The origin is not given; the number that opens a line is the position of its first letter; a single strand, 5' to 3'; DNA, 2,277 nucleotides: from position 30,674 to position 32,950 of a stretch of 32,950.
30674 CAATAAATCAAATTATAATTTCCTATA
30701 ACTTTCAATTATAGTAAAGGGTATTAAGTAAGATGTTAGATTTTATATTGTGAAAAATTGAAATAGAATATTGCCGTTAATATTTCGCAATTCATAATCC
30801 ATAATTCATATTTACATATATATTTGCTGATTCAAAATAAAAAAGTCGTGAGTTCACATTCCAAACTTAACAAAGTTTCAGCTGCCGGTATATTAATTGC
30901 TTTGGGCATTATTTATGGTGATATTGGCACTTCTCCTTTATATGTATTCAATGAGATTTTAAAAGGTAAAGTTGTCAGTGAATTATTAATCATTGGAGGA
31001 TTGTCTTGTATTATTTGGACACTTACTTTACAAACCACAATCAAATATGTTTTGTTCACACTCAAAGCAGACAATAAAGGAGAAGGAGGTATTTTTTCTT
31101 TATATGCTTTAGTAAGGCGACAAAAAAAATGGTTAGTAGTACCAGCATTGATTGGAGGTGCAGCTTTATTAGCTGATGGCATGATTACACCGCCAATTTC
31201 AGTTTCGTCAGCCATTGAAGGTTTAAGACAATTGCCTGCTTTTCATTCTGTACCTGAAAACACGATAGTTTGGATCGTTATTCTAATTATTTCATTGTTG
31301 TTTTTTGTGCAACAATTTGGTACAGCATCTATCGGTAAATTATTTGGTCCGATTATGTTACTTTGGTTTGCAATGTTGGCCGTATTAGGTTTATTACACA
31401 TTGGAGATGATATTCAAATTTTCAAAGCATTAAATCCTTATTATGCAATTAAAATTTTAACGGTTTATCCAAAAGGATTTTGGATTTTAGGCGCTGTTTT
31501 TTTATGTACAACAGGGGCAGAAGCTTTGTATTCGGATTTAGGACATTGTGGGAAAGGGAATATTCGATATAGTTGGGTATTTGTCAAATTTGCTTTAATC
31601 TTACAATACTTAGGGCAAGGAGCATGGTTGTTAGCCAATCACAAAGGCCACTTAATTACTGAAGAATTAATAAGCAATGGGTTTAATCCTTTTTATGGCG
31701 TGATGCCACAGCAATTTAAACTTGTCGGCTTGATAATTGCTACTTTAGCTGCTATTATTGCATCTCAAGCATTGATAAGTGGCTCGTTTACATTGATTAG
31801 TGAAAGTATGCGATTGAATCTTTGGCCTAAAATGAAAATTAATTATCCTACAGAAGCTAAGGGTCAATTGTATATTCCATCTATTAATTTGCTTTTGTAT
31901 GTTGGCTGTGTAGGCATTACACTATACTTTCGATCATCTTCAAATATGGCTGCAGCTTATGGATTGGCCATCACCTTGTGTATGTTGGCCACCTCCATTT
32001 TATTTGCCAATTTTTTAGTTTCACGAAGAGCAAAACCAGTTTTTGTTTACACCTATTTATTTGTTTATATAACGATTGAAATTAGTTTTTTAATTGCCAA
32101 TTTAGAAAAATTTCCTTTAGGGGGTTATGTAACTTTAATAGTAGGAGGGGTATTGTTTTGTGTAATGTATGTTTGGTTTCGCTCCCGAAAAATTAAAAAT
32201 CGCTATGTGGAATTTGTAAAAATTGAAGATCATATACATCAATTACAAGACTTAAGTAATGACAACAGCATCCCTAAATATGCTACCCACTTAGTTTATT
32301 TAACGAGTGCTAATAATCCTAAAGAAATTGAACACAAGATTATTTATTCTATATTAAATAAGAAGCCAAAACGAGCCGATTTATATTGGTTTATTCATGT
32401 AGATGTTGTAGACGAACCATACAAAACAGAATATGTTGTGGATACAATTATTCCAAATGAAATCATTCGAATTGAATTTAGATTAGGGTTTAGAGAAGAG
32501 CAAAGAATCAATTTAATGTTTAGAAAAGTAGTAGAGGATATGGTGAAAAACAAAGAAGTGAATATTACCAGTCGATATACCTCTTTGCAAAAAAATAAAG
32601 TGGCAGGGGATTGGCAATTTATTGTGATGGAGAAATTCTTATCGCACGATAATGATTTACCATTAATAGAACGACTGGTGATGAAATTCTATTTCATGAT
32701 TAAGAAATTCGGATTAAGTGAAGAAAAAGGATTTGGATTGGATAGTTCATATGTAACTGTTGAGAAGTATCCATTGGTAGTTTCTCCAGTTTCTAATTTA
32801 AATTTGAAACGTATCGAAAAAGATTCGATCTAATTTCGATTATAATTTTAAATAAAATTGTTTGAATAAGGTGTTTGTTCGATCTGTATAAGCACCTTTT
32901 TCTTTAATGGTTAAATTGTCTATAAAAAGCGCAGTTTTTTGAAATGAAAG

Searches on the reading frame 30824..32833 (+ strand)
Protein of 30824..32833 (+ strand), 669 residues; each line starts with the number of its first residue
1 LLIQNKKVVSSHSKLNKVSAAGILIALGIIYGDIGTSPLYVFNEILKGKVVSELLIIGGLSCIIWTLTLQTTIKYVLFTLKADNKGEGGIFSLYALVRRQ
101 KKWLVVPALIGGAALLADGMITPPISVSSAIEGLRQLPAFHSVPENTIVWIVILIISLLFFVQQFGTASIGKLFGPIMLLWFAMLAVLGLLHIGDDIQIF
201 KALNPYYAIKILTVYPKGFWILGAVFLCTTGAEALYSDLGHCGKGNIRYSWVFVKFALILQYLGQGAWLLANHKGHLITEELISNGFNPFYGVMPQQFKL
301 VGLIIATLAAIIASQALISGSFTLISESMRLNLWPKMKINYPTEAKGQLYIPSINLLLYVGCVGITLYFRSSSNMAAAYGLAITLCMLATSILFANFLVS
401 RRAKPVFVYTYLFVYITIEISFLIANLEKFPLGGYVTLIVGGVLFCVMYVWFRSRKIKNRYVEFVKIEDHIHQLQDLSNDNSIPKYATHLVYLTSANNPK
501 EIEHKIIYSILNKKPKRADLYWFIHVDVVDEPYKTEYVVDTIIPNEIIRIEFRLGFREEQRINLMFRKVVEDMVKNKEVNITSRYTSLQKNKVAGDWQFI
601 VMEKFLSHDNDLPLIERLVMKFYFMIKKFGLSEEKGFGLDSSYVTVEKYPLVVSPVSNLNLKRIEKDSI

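Call 92: find_encoding_contigs(protein=window:30824-32833:+, flank=10000, max_places=3)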
Protein window:30824-32833:+ (669 aa): 1 contig read that carries it; 1 place shown.
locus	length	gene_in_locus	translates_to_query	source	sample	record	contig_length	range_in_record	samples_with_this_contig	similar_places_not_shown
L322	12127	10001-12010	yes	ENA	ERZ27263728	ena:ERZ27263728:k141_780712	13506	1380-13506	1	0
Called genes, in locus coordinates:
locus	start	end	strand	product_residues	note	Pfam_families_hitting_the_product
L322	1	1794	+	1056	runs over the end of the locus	?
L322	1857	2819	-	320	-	PF00348:polyprenyl_synt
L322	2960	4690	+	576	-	-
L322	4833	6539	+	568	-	-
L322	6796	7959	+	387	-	PF02737:3HCDH_N, PF03446:NAD_binding_2 (weak), PF03807:F420_oxidored (weak), PF00725:3HCDH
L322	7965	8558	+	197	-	PF00132:Hexapep, PF25084:LbH_EIF2B (faint), PF25087:GMPPB_C (weak), PF00132:Hexapep, PF14602:Hexapep_2 (weak)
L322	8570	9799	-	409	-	PF00202:Aminotran_3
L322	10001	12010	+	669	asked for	PF02705:K_trans, PF22776:K_trans_C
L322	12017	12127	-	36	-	?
